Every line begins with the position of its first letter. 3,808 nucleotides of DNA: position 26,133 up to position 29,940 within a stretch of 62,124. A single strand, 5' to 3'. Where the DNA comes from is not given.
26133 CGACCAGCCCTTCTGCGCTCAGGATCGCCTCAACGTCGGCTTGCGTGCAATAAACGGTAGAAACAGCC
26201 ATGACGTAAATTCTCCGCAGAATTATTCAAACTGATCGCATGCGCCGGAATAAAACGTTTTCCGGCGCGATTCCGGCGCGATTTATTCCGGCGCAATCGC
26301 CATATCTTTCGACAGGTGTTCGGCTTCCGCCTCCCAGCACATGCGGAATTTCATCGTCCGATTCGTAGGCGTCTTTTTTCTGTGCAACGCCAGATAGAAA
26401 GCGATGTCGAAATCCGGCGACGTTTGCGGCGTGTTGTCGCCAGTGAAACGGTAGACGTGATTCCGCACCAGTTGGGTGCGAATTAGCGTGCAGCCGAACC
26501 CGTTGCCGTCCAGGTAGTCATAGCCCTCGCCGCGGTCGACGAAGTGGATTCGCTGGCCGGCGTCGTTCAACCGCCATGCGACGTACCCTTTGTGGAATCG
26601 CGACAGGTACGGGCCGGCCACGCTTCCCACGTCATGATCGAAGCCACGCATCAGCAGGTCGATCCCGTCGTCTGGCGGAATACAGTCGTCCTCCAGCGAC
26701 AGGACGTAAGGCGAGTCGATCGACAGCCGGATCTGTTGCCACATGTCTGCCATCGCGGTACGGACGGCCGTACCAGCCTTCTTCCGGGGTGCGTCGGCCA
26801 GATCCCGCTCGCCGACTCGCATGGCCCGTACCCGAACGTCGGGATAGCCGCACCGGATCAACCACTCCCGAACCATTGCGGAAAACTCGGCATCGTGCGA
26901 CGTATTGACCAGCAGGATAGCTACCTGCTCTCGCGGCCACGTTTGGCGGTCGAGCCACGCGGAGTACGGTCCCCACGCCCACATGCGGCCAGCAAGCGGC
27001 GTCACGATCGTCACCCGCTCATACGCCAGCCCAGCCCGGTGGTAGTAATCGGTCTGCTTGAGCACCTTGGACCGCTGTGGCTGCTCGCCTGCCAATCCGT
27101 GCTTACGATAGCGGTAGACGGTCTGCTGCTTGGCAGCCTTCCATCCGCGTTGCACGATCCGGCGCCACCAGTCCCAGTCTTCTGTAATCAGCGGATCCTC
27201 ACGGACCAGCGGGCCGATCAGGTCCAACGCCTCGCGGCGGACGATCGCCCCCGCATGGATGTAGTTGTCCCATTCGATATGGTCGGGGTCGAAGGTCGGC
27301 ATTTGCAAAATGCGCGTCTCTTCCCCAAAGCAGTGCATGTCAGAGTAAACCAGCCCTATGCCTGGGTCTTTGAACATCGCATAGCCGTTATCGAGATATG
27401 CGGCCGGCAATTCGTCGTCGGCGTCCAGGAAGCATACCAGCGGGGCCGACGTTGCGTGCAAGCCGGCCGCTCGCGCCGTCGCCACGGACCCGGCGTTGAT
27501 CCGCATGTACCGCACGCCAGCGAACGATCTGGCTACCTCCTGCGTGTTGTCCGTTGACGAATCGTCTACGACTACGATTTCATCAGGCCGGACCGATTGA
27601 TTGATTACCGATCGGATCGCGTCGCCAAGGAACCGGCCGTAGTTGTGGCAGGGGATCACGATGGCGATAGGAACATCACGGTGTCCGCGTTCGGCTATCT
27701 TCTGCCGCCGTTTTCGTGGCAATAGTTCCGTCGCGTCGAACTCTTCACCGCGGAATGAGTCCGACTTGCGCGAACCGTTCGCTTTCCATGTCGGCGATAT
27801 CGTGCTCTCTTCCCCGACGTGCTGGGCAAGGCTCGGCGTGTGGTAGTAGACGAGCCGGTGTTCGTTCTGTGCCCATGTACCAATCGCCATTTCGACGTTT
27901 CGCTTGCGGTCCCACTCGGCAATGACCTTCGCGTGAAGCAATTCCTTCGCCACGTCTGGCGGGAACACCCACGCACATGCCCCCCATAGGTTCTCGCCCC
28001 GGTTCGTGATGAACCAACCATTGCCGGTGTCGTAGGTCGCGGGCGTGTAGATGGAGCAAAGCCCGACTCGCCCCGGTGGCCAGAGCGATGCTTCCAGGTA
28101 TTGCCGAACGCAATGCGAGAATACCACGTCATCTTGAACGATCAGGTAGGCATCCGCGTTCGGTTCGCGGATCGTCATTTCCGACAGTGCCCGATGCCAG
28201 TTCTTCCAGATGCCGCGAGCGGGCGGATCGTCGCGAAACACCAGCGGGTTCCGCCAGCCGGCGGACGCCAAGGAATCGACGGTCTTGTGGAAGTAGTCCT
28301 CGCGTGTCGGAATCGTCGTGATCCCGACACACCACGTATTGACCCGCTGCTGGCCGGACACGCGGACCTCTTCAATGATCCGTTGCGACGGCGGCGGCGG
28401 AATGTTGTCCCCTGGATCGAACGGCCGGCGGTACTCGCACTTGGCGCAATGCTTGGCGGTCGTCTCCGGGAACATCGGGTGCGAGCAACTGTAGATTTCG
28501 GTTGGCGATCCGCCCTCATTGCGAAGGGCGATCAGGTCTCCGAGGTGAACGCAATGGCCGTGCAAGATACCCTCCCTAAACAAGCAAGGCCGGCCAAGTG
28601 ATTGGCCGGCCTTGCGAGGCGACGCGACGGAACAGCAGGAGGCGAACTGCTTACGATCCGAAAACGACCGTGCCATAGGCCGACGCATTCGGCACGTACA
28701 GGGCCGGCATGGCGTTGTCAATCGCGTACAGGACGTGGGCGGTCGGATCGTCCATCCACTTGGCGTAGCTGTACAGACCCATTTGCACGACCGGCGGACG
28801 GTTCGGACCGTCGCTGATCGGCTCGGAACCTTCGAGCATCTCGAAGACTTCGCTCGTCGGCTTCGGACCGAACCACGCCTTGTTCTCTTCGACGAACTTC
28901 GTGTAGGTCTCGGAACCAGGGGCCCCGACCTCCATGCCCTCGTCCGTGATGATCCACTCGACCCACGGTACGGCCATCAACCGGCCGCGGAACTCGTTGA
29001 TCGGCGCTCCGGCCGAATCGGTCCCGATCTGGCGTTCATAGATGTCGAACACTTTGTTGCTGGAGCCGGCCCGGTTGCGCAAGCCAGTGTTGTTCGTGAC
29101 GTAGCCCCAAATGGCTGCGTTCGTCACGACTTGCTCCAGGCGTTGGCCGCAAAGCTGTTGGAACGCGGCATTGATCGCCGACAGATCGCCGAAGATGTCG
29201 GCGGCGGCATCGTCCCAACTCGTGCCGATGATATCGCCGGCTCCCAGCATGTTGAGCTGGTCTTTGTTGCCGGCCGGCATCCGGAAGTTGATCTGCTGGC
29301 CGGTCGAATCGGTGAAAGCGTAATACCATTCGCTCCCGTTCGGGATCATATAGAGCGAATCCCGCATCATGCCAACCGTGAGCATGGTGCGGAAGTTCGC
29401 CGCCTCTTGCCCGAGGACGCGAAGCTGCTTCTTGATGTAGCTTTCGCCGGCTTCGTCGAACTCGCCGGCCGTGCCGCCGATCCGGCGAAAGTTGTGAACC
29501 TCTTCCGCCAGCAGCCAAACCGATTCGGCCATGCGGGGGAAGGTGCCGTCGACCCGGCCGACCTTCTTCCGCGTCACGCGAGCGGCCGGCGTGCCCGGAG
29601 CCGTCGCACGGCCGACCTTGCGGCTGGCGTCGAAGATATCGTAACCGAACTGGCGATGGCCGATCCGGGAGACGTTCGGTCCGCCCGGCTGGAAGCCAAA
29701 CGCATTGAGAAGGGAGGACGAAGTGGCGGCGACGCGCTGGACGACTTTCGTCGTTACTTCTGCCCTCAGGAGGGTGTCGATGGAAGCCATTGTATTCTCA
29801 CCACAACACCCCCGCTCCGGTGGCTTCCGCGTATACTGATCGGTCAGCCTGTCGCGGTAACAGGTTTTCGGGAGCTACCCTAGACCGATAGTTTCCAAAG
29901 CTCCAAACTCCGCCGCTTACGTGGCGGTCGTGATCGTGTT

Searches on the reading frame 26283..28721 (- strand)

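Call 9: search_protein_families(library=phrogs, proteins=[window:26283-28721:-], max_evalue=0.01)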
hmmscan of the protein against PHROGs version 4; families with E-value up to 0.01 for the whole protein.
window:26283-28721:- (812 aa): 8 families
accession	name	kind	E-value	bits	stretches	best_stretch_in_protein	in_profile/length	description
phrog_22739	-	moron, auxiliary metabolic gene and host takeover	1.2e-08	35.4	1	352-457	4-116/327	GtrB-like O-antigen conversion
phrog_854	-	moron, auxiliary metabolic gene and host takeover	7e-07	30.2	1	264-318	135-189/211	glucosyltransferase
phrog_841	-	moron, auxiliary metabolic gene and host takeover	7.4e-07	29.9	1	352-459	4-119/309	GtrB-like O-antigen conversion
phrog_9549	-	moron, auxiliary metabolic gene and host takeover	4.8e-06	27.7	1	360-440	11-98/221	glycosyltransferase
phrog_22088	-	unknown function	7.8e-06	26.1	1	352-459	62-177/377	-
phrog_13126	-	moron, auxiliary metabolic gene and host takeover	4.5e-05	23.8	1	379-489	26-143/394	beta-1,4-glycosyltransferase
phrog_19440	-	unknown function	0.00065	20.5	1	410-555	40-188/202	-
phrog_22973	-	moron, auxiliary metabolic gene and host takeover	0.0014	18.7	1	352-401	27-79/496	glycosyltransferase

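Call 10: search_protein_families(library=pfam, proteins=[window:26283-28721:-], max_evalue=0.01)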
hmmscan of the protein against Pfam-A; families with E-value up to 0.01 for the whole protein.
window:26283-28721:- (812 aa): 4 families
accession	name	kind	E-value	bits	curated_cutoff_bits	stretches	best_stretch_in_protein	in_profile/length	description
PF00535.33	Glycos_transf_2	-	4.1e-26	92.3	23.3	1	354-471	2-124/168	Glycosyl transferase family 2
PF13641.12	Glyco_tranf_2_3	-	3.6e-16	60.3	27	2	352-458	3-119/230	Glycosyltransferase like family 2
PF13632.12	Glyco_trans_2_3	-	0.0038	17.5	27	0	429-528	2-112/198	Glycosyl transferase family group 2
PF10111.15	Glyco_tranf_2_2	-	0.0042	17.1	27.3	0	355-436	3-92/276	Glycosyltransferase like family 2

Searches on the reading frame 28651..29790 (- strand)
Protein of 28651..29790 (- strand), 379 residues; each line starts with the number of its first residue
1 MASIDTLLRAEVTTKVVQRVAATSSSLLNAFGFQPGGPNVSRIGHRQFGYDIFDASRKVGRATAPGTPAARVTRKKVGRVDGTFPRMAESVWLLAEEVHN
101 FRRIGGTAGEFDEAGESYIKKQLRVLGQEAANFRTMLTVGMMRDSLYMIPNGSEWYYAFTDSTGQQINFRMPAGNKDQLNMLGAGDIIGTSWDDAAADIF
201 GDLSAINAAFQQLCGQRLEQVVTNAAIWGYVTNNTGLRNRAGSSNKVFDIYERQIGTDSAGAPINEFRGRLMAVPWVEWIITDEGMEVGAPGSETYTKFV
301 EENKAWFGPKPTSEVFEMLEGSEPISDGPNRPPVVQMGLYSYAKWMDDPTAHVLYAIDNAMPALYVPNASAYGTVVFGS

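Call 9: search_protein_families(library=phrogs, proteins=[window:28651-29790:-], max_evalue=0.01)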
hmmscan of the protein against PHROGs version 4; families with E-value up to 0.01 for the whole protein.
window:28651-29790:- (379 aa): 1 family
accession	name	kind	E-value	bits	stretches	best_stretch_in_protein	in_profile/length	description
phrog_29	-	head and packaging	4.6e-15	56.7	1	56-377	72-360/439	major head protein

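Call 10: search_protein_families(library=pfam, proteins=[window:28651-29790:-], max_evalue=0.01)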
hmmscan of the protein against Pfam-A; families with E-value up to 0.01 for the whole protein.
window:28651-29790:- (379 aa): 1 family
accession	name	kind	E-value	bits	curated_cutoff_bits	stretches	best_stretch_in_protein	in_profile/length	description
PF03864.22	Phage_cap_E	-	1.2e-08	34.8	22.9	1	53-374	40-328/329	Phage major capsid protein E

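Call 11: find_related_loci(query=window:28651-29790:-, collection=viral_contigs, flank=4000)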
Query window:28651-29790:- (379 aa) in viral_contigs; peptide patterns used: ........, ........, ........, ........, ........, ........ (x = any residue, [..] = any of these).
6 stretches matched a pattern, but none encodes a relative of the query by tblastn (E <= 1e-3).

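Call 14: find_homologous_proteins(query=window:28651-29790:-, max_evalue=0.00001)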
Query window:28651-29790:- (379 aa): 287 proteins with E <= 0.00001 among 3642 candidates; the best 120 are listed.
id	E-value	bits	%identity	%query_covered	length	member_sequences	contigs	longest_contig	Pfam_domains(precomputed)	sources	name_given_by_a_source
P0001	2.0e-255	865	100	100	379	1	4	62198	PF03864.23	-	-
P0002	2.9e-148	512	61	99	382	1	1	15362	PF03864.23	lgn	-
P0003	1.7e-128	447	56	99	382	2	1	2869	PF03864.23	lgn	-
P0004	1.4e-121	425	52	99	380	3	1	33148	PF03864.23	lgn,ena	-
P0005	3.3e-121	423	52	99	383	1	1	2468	-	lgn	-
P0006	8.5e-121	422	54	99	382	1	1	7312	-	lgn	-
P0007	1.3e-117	412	52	99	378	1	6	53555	-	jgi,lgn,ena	-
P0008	3.5e-117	410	51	99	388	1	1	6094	-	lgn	-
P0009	3.8e-117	410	51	99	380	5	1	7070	PF03864.23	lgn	-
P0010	1.8e-113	398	50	99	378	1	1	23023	-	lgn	-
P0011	2.3e-113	398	50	99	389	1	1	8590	-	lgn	-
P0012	1.7e-111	391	50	99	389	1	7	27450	-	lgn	-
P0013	1.5e-110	388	50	95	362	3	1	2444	-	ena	-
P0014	2.7e-110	387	50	99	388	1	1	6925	PF03864.23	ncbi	-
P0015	2.8e-110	387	48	98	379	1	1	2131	-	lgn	-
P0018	3.0e-108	381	48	99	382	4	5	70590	PF03864.23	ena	-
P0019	8.9e-108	379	48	99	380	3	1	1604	PF03864.23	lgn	-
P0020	1.3e-107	379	47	99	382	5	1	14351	PF03864.23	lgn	-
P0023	2.8e-106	374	48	99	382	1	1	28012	PF03864.23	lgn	-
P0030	1.9e-102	362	47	99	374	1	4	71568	PF03864.23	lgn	-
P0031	5.4e-102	360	45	99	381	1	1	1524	PF03864.23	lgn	-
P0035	3.5e-100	354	46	99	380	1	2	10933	PF03864.23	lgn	-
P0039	9.2e-99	349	46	99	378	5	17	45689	PF03864.23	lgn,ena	-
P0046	6.3e-98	347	46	99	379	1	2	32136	PF03864.23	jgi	jgi:hypothetical protein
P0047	1.2e-97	346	48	99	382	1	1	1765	PF03864.23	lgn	-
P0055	4.7e-96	341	44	99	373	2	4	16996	PF03864.23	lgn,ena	-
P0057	6.8e-96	340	44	99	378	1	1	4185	PF03864.23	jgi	jgi:hypothetical protein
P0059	1.0e-95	339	47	99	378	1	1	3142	PF03864.23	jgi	-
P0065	7.9e-95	337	46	99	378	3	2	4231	PF03864.23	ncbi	-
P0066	8.3e-95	336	44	99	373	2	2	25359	PF03864.23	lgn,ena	-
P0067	1.3e-94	336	45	99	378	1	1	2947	PF03864.23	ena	-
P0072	3.9e-93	331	45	99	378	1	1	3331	PF03864.23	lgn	-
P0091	1.9e-89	319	44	99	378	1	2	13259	PF03864.23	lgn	-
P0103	8.9e-87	310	44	99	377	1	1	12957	PF03864.23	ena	-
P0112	5.1e-85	304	43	99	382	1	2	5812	PF03864.23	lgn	-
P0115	1.7e-84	303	43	99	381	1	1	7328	PF03864.23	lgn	-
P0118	4.0e-84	301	44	99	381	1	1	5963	PF03864.23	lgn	-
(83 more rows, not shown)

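Call 15: find_encoding_contigs(protein=P0002, flank=4000, max_places=4)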
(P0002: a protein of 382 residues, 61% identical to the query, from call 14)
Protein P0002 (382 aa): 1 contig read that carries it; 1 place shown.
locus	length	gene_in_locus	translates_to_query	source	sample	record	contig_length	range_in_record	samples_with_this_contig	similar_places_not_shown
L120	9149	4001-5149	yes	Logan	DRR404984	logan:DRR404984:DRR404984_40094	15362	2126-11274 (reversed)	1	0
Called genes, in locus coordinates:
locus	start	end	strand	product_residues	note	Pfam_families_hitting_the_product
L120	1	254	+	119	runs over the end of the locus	-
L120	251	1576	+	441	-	-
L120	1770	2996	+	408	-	-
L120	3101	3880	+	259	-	PF02924:HDPD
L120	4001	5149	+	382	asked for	PF03864:Phage_cap_E (weak)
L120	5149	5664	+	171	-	PF07030:Phage_Mu_Gp36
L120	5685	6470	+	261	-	-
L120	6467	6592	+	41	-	-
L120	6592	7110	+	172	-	-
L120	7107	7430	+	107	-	-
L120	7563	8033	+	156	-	-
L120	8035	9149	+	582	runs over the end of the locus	-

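Call 16: find_encoding_contigs(protein=P0001, flank=4000, max_places=6)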
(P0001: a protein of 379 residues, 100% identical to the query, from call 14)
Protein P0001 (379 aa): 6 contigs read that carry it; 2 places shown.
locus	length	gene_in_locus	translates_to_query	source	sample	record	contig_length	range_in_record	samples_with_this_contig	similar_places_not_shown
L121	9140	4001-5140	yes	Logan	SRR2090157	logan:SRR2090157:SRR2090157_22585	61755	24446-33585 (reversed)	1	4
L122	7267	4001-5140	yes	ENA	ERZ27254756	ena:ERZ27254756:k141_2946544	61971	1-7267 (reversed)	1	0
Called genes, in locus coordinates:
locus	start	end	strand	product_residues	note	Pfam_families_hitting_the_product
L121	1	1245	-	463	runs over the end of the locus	-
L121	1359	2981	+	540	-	-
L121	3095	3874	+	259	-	PF02924:HDPD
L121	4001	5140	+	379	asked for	PF03864:Phage_cap_E (weak)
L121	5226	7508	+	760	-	PF00535:Glycos_transf_2, PF13641:Glyco_tranf_2_3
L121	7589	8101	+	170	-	PF07030:Phage_Mu_Gp36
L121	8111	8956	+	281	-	-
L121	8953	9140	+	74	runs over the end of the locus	-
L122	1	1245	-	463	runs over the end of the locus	-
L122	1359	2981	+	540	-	-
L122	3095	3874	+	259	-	PF02924:HDPD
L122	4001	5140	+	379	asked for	PF03864:Phage_cap_E (weak)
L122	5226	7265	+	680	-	?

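Call 21: find_related_loci(query=A2, collection=metagenome_contigs, flank=3500)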
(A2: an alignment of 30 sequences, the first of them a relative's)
Query A2 (379 aa) in metagenome_contigs; peptide patterns used: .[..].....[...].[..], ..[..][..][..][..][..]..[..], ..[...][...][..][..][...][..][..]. (x = any residue, [..] = any of these).
379 stretches matched a pattern; 121 encode a relative of the query (tblastn E <= 1e-3); the best 80 are kept; 80 distinct loci.
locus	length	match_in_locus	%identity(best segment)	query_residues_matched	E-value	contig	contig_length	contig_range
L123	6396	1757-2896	50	1-377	9e-119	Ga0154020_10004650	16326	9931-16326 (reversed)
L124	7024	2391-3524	52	1-377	1e-117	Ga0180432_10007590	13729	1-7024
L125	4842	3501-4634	52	1-377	1e-117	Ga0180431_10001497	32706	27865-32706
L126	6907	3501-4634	52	1-377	1e-117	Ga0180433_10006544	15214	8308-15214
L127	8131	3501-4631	47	2-377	1e-110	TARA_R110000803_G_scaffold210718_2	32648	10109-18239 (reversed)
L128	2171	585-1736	46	2-375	1e-113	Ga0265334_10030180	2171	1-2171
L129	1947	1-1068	47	24-377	7e-113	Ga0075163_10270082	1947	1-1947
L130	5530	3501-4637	46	1-377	7e-104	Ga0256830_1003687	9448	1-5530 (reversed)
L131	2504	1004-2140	46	1-377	7e-107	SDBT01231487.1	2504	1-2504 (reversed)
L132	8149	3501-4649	47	2-374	3e-102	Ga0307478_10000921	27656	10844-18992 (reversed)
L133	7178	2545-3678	46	1-377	2e-100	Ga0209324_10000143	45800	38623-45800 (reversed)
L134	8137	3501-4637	43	1-377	6e-97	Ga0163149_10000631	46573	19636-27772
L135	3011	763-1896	43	1-377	1e-97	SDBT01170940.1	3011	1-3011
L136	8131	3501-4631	47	1-377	2e-95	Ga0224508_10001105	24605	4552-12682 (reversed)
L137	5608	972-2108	43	1-377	2e-94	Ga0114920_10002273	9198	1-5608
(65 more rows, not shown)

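Call 22: find_related_loci(query=A2, collection=genome_contigs, flank=3500)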
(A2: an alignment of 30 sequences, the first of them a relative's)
Query A2 (379 aa) in genome_contigs; peptide patterns used: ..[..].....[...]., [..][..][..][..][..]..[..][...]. (x = any residue, [..] = any of these).
39 stretches matched a pattern; 27 encode a relative of the query (tblastn E <= 1e-3); 27 distinct loci.
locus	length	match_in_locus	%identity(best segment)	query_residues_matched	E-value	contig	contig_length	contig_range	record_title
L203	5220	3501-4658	48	1-376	1e-114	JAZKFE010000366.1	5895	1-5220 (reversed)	MAG: Planctomycetota bacterium isolate DC_HB_02_SPN181219-bin062_1 DCHB02SPN_B062_1_000000000366, whole genome shotgun s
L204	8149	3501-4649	45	1-377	2e-95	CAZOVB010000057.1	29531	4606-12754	MAG TPA_asm: uncultured Planctomycetaceae bacterium isolate SRP332253_co1_228 genome assembly, contig: NODE_2225_length_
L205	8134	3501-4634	49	1-377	3e-111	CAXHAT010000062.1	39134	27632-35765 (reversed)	MAG TPA_asm: uncultured Deferribacteres bacterium isolate SRR12479933_maxbin2_2 genome assembly, contig: ERZ4874384.64,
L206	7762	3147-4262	42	1-377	5e-84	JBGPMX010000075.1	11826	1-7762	MAG: Planctomycetia bacterium isolate OBJ_0618_7090110_228 k141_10157619_length_11826_cov_8.0000, whole genome shotgun s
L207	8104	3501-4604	37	3-379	4e-74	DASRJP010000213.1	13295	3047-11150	MAG TPA_asm: Pirellulaceae bacterium isolate SMAG_U10139 k141_3491859, whole genome shotgun sequence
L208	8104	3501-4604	37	3-379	4e-73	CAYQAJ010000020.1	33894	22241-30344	MAG TPA_asm: uncultured Pirellulaceae bacterium isolate SRP214966_co2_142 genome assembly, contig: NODE_1478_length_3389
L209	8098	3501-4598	38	1-375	3e-73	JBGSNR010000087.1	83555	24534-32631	MAG: Pirellulaceae bacterium isolate JTS-AC260 k141_85151, whole genome shotgun sequence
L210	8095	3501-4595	37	1-377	2e-72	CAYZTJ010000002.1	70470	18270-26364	MAG TPA_asm: uncultured Nitrospira sp. isolate SRP237561_co1_51 genome assembly, contig: NODE_493_length_70470_cov_9.047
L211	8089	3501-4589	37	3-372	2e-72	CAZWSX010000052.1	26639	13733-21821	MAG TPA_asm: uncultured Pirellulaceae bacterium isolate SRP287051_co1_192 genome assembly, contig: NODE_2749_length_2663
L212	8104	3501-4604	36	3-379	6e-72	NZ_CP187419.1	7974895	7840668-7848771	Anatilimnocola sp. NA78 chromosome, complete genome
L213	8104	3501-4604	36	3-379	3e-71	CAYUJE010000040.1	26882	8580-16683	MAG TPA_asm: uncultured Pirellulaceae bacterium isolate SRP150892_co2_125 genome assembly, contig: NODE_2323_length_2688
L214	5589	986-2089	36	3-379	3e-71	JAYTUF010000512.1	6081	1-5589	MAG: Anatilimnocola sp. isolate GFS_5507 GFS_5507_511, whole genome shotgun sequence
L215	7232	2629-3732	36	3-379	2e-70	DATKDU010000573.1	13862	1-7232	MAG TPA_asm: Pirellulaceae bacterium isolate SMAG_U14481 k141_782238, whole genome shotgun sequence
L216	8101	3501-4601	38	3-379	5e-72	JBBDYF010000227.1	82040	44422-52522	MAG: Pirellulaceae bacterium isolate LejiaD_63_11 Lejia_D_583_length_82040_cov_6, whole genome shotgun sequence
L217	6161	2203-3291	37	7-379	5e-68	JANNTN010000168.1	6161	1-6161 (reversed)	MAG: Anatilimnocola sp. isolate SOY_31_concoct_116 SOY_31_k141_1658149, whole genome shotgun sequence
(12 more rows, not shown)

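Call 27: find_related_loci(query=A2, collection=viral_contigs, flank=3500)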
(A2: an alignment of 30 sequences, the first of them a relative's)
Query A2 (379 aa) in viral_contigs; peptide patterns used: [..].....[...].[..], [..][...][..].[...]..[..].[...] (x = any residue, [..] = any of these).
183 stretches matched a pattern; 89 encode a relative of the query (tblastn E <= 1e-3); the best 80 are kept; 80 distinct loci.
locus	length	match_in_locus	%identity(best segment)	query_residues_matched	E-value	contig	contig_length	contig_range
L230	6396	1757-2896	50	1-377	1e-118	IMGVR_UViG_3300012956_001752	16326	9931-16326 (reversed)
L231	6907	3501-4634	52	1-377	2e-117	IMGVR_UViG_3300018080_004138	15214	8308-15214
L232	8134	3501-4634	52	1-377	2e-117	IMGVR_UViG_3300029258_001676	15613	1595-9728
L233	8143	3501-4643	48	2-375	7e-113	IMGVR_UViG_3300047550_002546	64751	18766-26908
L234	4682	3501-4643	47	2-375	5e-111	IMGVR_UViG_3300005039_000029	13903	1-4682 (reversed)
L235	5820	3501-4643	47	2-375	5e-111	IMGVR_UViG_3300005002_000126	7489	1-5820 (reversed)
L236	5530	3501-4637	46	1-377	1e-103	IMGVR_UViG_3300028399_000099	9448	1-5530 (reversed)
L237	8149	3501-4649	47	2-374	5e-102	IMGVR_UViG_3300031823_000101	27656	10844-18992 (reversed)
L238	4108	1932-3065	46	1-377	6e-101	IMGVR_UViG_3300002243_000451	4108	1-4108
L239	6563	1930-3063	46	1-377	3e-100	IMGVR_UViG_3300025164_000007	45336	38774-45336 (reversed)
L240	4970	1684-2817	46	1-377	2e-100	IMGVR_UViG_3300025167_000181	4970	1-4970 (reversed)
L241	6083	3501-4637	43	1-377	3e-96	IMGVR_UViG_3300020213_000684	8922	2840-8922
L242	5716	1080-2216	43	1-377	1e-95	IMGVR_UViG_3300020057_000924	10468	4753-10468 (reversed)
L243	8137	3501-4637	42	1-377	1e-95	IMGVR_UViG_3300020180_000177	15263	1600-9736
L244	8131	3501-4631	47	1-377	3e-95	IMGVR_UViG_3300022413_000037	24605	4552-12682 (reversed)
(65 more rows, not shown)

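Call 43: find_encoding_contigs(protein=P0003, flank=3500, max_places=2)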
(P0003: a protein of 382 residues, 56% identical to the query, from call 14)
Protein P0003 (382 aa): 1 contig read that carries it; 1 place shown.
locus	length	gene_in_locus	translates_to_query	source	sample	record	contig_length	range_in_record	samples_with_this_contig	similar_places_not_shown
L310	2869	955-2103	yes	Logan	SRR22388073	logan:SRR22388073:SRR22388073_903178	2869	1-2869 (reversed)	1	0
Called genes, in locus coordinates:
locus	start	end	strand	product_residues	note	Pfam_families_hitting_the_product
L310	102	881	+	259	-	PF02924:HDPD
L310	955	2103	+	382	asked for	PF03864:Phage_cap_E (weak)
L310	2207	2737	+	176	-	PF07030:Phage_Mu_Gp36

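Call 44: find_encoding_contigs(protein=P0004, flank=3500, max_places=2)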
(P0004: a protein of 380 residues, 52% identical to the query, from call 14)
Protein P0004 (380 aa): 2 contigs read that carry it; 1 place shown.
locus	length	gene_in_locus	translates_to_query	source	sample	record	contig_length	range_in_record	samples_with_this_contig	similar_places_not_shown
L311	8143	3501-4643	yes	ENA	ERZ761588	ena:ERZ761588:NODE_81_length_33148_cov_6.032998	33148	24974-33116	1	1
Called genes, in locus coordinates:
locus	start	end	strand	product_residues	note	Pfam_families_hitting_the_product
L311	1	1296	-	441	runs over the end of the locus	PF02018:CBM_4_9 (weak)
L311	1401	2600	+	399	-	-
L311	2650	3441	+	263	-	PF02924:HDPD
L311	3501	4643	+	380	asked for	PF03864:Phage_cap_E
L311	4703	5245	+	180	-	-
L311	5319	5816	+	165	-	-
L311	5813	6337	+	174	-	-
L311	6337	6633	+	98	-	-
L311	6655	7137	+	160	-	-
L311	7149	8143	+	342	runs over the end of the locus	?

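Call 45: find_encoding_contigs(protein=P0006, flank=3500, max_places=2)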
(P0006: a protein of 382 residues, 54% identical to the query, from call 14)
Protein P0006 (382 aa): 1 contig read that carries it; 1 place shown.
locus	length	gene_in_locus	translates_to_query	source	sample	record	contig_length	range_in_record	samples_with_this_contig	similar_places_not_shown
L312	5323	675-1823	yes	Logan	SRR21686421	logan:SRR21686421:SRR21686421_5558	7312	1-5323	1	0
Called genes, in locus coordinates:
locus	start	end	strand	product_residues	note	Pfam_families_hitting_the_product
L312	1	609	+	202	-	?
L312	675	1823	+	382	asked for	-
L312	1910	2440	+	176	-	PF07030:Phage_Mu_Gp36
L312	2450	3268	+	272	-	-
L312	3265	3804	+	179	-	-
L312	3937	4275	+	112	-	-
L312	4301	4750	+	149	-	-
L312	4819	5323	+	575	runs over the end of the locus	-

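Call 46: find_encoding_contigs(protein=P0005, flank=3500, max_places=2)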
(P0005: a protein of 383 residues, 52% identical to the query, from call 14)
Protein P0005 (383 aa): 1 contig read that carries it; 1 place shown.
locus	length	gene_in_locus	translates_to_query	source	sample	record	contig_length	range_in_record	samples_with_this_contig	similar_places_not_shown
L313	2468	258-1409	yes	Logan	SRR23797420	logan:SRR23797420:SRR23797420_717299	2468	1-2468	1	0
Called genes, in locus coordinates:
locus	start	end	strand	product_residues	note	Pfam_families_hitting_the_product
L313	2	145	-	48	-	?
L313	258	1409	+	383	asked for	-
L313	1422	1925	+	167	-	PF07030:Phage_Mu_Gp36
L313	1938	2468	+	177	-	?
